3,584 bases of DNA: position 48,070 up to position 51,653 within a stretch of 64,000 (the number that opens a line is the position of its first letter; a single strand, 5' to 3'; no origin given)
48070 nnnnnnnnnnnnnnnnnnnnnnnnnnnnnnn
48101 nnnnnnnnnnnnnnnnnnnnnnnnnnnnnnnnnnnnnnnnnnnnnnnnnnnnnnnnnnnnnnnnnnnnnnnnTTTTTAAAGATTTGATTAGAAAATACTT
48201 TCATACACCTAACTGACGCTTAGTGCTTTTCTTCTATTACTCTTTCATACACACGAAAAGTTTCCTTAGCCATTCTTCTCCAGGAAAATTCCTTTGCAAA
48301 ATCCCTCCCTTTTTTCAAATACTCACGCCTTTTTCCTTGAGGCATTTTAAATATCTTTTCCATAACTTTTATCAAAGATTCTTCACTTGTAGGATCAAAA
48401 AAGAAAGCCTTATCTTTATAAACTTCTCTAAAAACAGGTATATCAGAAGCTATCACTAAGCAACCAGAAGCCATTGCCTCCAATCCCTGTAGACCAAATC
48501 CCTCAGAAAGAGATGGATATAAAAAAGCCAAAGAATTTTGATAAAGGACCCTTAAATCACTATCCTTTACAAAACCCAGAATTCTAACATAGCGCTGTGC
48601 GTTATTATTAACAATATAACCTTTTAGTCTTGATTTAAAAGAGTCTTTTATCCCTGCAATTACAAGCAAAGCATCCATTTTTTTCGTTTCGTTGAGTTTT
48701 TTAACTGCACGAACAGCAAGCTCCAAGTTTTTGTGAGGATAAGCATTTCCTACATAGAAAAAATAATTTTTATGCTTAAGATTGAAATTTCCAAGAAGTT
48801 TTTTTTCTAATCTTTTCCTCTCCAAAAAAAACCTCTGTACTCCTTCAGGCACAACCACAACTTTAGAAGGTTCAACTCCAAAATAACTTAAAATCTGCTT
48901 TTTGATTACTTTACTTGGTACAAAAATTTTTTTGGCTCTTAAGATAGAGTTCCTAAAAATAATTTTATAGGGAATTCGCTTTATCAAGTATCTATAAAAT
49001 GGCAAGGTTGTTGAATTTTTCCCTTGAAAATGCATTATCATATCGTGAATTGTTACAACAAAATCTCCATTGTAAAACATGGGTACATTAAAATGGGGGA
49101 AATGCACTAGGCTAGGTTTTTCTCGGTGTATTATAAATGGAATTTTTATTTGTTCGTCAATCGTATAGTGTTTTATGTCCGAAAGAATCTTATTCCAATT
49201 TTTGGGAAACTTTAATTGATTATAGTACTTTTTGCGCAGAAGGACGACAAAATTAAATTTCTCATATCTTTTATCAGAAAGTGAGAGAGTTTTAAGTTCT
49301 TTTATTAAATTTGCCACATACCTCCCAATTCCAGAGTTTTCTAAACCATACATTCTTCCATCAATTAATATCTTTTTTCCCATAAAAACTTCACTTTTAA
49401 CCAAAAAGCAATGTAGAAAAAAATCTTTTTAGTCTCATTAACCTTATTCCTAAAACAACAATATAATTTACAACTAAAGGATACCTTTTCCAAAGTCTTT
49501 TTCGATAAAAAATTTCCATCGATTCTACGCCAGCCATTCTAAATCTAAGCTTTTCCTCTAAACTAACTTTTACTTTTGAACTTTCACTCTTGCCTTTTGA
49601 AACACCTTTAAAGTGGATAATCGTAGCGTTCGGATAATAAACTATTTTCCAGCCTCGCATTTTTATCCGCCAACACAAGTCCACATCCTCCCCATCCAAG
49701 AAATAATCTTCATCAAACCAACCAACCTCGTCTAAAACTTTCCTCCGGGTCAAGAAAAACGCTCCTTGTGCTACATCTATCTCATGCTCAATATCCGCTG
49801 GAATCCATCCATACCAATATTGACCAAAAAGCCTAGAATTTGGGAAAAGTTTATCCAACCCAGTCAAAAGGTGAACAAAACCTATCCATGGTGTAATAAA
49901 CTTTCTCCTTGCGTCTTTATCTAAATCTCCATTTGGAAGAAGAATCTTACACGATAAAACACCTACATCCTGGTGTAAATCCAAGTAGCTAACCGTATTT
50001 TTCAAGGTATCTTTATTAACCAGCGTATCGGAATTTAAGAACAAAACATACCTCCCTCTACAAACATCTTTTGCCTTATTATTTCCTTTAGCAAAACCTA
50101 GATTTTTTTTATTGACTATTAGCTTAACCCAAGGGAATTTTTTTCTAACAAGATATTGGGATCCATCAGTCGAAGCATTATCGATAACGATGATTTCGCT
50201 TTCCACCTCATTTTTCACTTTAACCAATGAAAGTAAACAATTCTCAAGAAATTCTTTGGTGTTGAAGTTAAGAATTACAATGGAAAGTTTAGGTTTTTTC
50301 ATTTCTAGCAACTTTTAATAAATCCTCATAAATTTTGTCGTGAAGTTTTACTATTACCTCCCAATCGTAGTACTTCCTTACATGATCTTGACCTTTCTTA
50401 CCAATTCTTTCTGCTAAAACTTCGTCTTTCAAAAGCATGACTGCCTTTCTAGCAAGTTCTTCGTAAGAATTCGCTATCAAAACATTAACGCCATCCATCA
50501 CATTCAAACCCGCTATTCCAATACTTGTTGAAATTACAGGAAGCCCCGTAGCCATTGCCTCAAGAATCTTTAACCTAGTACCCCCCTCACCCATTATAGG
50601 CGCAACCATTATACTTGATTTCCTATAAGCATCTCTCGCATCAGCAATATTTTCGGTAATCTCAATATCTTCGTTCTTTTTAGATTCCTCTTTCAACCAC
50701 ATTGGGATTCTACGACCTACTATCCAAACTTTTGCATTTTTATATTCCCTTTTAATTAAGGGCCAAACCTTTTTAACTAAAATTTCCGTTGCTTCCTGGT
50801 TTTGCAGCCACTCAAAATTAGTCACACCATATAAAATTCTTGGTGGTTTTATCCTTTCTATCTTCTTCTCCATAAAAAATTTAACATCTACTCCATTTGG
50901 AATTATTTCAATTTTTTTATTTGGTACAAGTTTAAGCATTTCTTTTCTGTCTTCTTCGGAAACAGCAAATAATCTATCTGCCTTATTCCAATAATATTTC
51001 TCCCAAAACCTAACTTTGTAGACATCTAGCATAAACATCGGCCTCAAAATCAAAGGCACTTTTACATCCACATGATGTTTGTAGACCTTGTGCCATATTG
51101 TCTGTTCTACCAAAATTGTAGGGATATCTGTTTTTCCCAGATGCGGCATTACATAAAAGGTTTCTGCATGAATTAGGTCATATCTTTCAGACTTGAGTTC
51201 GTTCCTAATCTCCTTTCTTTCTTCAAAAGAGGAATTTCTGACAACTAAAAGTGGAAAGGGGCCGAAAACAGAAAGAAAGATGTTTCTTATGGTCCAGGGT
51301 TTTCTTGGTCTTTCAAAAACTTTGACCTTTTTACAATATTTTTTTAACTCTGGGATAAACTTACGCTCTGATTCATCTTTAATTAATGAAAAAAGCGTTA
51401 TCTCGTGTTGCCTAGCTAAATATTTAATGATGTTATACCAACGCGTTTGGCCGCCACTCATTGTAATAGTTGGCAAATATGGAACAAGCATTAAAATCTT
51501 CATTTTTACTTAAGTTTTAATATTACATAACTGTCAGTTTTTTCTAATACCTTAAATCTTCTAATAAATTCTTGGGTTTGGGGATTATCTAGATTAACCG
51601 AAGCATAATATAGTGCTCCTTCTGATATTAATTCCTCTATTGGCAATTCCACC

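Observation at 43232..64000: A 21-kb co-directional surface-glycan factory with a polyprenol-P priming enzyme, Wzy_C ligase and three GT-C enzymes, plus a satellite locus at 1..6185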

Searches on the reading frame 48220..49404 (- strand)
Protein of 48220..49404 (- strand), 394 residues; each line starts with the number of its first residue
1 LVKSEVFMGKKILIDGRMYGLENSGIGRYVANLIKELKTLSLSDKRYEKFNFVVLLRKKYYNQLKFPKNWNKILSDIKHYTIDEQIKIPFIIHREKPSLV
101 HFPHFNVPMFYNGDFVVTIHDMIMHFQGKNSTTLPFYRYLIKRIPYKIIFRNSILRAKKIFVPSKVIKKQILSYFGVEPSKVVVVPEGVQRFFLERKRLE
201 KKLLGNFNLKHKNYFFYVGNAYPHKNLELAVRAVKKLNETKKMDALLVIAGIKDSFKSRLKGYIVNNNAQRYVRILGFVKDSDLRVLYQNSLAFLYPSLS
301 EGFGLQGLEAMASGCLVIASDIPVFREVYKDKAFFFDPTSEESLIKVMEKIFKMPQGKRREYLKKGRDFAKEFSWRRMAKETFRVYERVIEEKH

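Call 6: search_protein_families(library=pfam, proteins=[window:48220-49404:-], max_evalue=0.01)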
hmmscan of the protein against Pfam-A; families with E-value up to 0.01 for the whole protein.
window:48220-49404:- (394 aa): 5 families
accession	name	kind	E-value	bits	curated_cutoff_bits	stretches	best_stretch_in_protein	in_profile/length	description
PF00534.26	Glycos_transf_1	-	8.2e-34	117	26.4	1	210-365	13-167/172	Glycosyl transferases group 1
PF13692.12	Glyco_trans_1_4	-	1.1e-22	81.3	27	1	213-351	2-139/142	Glycosyl transferases group 1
PF13439.12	Glyco_transf_4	-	7.7e-12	46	28.5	1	25-189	3-166/170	Glycosyltransferase Family 4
PF20706.3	GT4-conflict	-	1.9e-10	40.7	26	1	216-320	201-311/385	Family 4 Glycosyltransferase in conflict systems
PF13524.12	Glyco_trans_1_2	-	6.9e-05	23.3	25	1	272-381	28-141/144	Glycosyl transferase-like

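Call 93: search_protein_families(library=ncbifam, proteins=[window:48220-49383:-], max_evalue=0.00001)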
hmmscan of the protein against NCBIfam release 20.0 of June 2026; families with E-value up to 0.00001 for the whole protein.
window:48220-49383:- (387 aa): 24 families
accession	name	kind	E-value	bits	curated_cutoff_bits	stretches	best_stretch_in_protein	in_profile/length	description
TIGR04047.1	MSMEG_0565_glyc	hypoth_equivalog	5.3e-30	104.7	259.85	1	145-380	134-372/373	MSMEG_0565 family glycosyltransferase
NF038295.1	EPS_HpsP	equivalog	9.8e-22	77.5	550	1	134-382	139-387/388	hormogonium polysaccharide biosynthesis glycosyltransferase HpsP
TIGR02149.1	glgA_Coryne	subfamily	4.9e-20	72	302.4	1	144-383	139-391/391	glycogen synthase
TIGR04063.1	stp3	hypoth_equivalog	2.6e-19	69.4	442.05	1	145-383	153-396/397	TIGR04063 family PEP-CTERM/XrtA system glycosyltransferase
NF053513.1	Gtran_IagA_BgsA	equivalog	5.9e-17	61.7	460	1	149-383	105-332/333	LTA glycolipid anchor biosynthesis glycosyltransferase, IagA/BgsA family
NF041010.1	glycosy_Agl16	equivalog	7.1e-15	54.7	575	1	122-381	105-350/352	glycosylation protein Agl16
NF041876.1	EPS_EpsE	equivalog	1.8e-14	53.8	400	1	169-373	182-387/389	exopolysaccharide biosynthesis GT4 family glycosyltransferase EpsE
TIGR03449.1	mycothiol_MshA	equivalog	2.9e-14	52.8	462.5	1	150-383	165-404/406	D-inositol-3-phosphate glycosyltransferase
TIGR03088.1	stp2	hypoth_equivalog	1.4e-13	50.6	409.05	1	157-382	144-373/374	TIGR03088 family PEP-CTERM/XrtA system glycosyltransferase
TIGR03999.1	thiol_BshA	equivalog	1.8e-13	50.2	273.7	1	139-383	134-374/375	N-acetyl-alpha-D-glucosaminyl L-malate synthase BshA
NF012028.0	PRK15484.1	subfamily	2.9e-12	46.4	618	1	150-374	140-370/380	lipopolysaccharide N-acetylglucosaminyltransferase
NF053787.1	GlcN_PG_synth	equivalog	6.1e-12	45.1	480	1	151-383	145-360/361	N-acetylglucosaminyl phosphatidylglycerol synthase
NF046071.1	B1-4RhmsylTfaseCps2T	equivalog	1.7e-11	43.6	500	1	194-374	201-379/384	beta 1-4 rhamnosyltransferase Cps2T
NF049988.1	MGlcDAGSynMgs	equivalog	8.7e-11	41.8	400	1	146-386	158-391/398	alpha-monoglucosyldiacylglycerol synthase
TIGR04157.1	glyco_rSAM_CFB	subfamily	1.7e-10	40.5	400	1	144-327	164-344/406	TIGR04157 family glycosyltransferase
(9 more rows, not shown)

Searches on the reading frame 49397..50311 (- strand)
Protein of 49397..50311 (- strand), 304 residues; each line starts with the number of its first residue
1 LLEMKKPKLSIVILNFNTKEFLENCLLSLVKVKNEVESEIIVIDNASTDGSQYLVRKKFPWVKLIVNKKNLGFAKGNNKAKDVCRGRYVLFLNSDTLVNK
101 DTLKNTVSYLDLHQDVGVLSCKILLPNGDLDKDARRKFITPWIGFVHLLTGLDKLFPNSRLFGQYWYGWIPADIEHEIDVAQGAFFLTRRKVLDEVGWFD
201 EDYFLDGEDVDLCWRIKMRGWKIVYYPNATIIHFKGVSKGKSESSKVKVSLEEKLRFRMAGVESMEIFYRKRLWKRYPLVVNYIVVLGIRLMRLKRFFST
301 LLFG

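Call 6: search_protein_families(library=pfam, proteins=[window:49397-50311:-], max_evalue=0.01)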
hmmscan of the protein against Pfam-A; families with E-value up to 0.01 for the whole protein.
window:49397-50311:- (304 aa): 6 families
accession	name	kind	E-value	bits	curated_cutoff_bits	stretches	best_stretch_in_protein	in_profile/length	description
PF13641.12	Glyco_tranf_2_3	-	3.3e-22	80.1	27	1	7-238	1-216/230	Glycosyltransferase like family 2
PF00535.33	Glycos_transf_2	-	3.2e-21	76.4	23.3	1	10-157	1-132/168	Glycosyl transferase family 2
PF13632.12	Glyco_trans_2_3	-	5.1e-13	49.7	27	1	88-301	1-163/198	Glycosyl transferase family group 2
PF10111.15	Glyco_tranf_2_2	-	4.6e-08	33.3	27.3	1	17-220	10-203/276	Glycosyltransferase like family 2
PF13712.12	Glyco_tranf_2_5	-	1.6e-05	25.2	27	0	71-119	39-88/210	Glycosyltransferase like family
PF13704.12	Glyco_tranf_2_4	-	0.0059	17.5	27.5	0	34-107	15-94/98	Glycosyl transferase family 2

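Call 93: search_protein_families(library=ncbifam, proteins=[window:49397-50302:-], max_evalue=0.00001)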
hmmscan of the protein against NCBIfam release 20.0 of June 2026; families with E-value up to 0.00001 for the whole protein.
window:49397-50302:- (301 aa): 16 families
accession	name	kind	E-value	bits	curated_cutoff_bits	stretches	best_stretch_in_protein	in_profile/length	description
TIGR03965.1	mycofact_glyco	equivalog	1.5e-20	73.6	280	2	181-230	232-280/467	mycofactocin biosynthesis glycosyltransferase MftF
TIGR03937.1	PgaC_IcaA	equivalog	2.4e-17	63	422.3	2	3-115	44-158/407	poly-beta-1,6-N-acetyl-D-glucosamine synthase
NF041875.1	EPS_EpsD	equivalog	2.1e-14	53.7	370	1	6-112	1-109/325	exopolysaccharide biosynthesis glycosyltransferase EpsD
NF007482.0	PRK10073.1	equivalog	1e-13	51.1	423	1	2-119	4-121/334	glycosyltransferase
TIGR03111.1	glyc2_xrt_Gpos1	hypoth_equivalog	1.8e-13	50.1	363.95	1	2-232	47-267/439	TIGR03111 family XrtG-associated glycosyltransferase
NF038302.1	EPS_HpsE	equivalog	3.6e-12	45.9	300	1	5-120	2-124/307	hormogonium polysaccharide biosynthesis glycosyltransferase HpsE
NF047683.1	TeichurnBiosyTuaG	equivalog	3.8e-12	46.4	400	1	2-110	4-114/252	teichuronic acid biosynthesis protein TuaG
TIGR04283.1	glyco_like_mftF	equivalog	6.2e-12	45.6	182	1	6-116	1-107/221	TIGR04283 family arsenosugar biosynthesis glycosyltransferase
TIGR01556.1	rhamnosyltran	subfamily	3.3e-11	42.9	200.55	0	177-238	149-208/281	rhamnosyltransferase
NF038299.1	EPS_HpsN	equivalog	4.8e-10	38.9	425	1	4-238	1-228/317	hormogonium polysaccharide biosynthesis glycosyltransferase HpsN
TIGR04009.1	wcaE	equivalog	4.2e-09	36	369.2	1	6-139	3-137/248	colanic acid biosynthesis glycosyltransferase WcaE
NF050050.1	ProtGlycPglI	equivalog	1.7e-08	34.2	500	1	3-106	1-107/306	GalNAc(5)-diNAcBac-PP-undecaprenol beta-1,3-glucosyltransferase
NF045692.1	OglycostaseCruG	equivalog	3e-08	33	600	0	5-55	42-91/386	2'-O-glycosyltransferase CruG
NF053739.1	GlytfEpsEBac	equivalog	3.3e-08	32.8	450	1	4-119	1-119/265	glycosyltransferase EpsE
TIGR04195.1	S_glycosyl_SunS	equivalog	3.7e-08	32.6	350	1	3-135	56-186/421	SunS family peptide S-glycosyltransferase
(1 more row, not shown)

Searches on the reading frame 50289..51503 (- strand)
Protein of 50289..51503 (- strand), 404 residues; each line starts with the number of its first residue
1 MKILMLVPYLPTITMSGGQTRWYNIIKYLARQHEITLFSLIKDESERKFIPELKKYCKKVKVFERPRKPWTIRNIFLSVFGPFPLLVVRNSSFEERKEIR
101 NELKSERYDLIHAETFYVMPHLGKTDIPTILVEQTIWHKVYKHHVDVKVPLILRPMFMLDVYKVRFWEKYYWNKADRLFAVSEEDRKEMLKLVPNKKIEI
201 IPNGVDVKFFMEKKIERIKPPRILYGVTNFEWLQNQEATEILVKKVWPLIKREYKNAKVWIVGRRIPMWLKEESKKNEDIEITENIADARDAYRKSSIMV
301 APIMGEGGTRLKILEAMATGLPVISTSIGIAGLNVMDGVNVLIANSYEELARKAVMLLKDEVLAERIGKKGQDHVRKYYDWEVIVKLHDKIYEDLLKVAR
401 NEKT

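Call 6: search_protein_families(library=pfam, proteins=[window:50289-51503:-], max_evalue=0.01)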
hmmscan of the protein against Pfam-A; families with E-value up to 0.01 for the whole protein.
window:50289-51503:- (404 aa): 5 families
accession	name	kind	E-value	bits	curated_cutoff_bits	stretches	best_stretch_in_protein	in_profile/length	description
PF13692.12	Glyco_trans_1_4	-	4.3e-24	85.8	27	1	233-360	12-142/142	Glycosyl transferases group 1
PF13439.12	Glyco_transf_4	-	3.2e-19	70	28.5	1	16-208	2-169/170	Glycosyltransferase Family 4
PF00534.26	Glycos_transf_1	-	7.7e-12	45.5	26.4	1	242-373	32-171/172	Glycosyl transferases group 1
PF13524.12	Glyco_trans_1_2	-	1.8e-08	34.9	25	1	256-382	14-136/144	Glycosyl transferase-like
PF13579.12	Glyco_trans_4_4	-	2.5e-07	31.6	29.7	1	17-204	2-158/158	Glycosyl transferase 4-like domain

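Call 93: search_protein_families(library=ncbifam, proteins=[window:50289-51503:-], max_evalue=0.00001)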
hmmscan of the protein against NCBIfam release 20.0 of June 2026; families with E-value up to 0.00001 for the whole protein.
window:50289-51503:- (404 aa): 14 families
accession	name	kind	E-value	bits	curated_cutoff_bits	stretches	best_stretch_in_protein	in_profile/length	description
TIGR03087.1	stp1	hypoth_equivalog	7.3e-43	147.2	316.65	1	5-391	3-393/397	TIGR03087 family PEP-CTERM/XrtA system glycosyltransferase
TIGR03999.1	thiol_BshA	equivalog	6.1e-15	55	273.7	1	169-396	139-374/375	N-acetyl-alpha-D-glucosaminyl L-malate synthase BshA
TIGR02149.1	glgA_Coryne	subfamily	1.4e-14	54.1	302.4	1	287-395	275-390/391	glycogen synthase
TIGR03088.1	stp2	hypoth_equivalog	9.8e-14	51.2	409.05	1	193-396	157-374/374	TIGR03088 family PEP-CTERM/XrtA system glycosyltransferase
TIGR04063.1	stp3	hypoth_equivalog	2.4e-11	43.1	442.05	1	165-396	148-396/397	TIGR04063 family PEP-CTERM/XrtA system glycosyltransferase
TIGR03449.1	mycothiol_MshA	equivalog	1.3e-09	37.5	462.5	1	171-396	161-404/406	D-inositol-3-phosphate glycosyltransferase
NF038229.1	Glyco4_Geo_Pelo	equivalog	1e-08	34.6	400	1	291-396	233-337/338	GPMC system family 4 glycosyltransferase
NF053787.1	GlcN_PG_synth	equivalog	2e-08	33.5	480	1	173-396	142-360/361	N-acetylglucosaminyl phosphatidylglycerol synthase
NF041139.1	TreT_Thcocales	equivalog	2.8e-08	33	775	1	290-397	307-410/412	trehalose synthase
NF047684.1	TeichurnBiosyTuaC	equivalog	4.3e-08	32.5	550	1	108-396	109-390/391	teichuronic acid biosynthesis protein TuaC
NF049988.1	MGlcDAGSynMgs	equivalog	1.8e-07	30.9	400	1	100-399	79-391/398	alpha-monoglucosyldiacylglycerol synthase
NF041876.1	EPS_EpsE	equivalog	1.9e-07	30.7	400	1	289-381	289-382/389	exopolysaccharide biosynthesis GT4 family glycosyltransferase EpsE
NF038011.1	PelF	equivalog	2.9e-07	29.9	100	1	164-392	244-489/489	GT4 family glycosyltransferase PelF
TIGR04047.1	MSMEG_0565_glyc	hypoth_equivalog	3.4e-07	29.7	259.85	0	292-393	273-372/373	MSMEG_0565 family glycosyltransferase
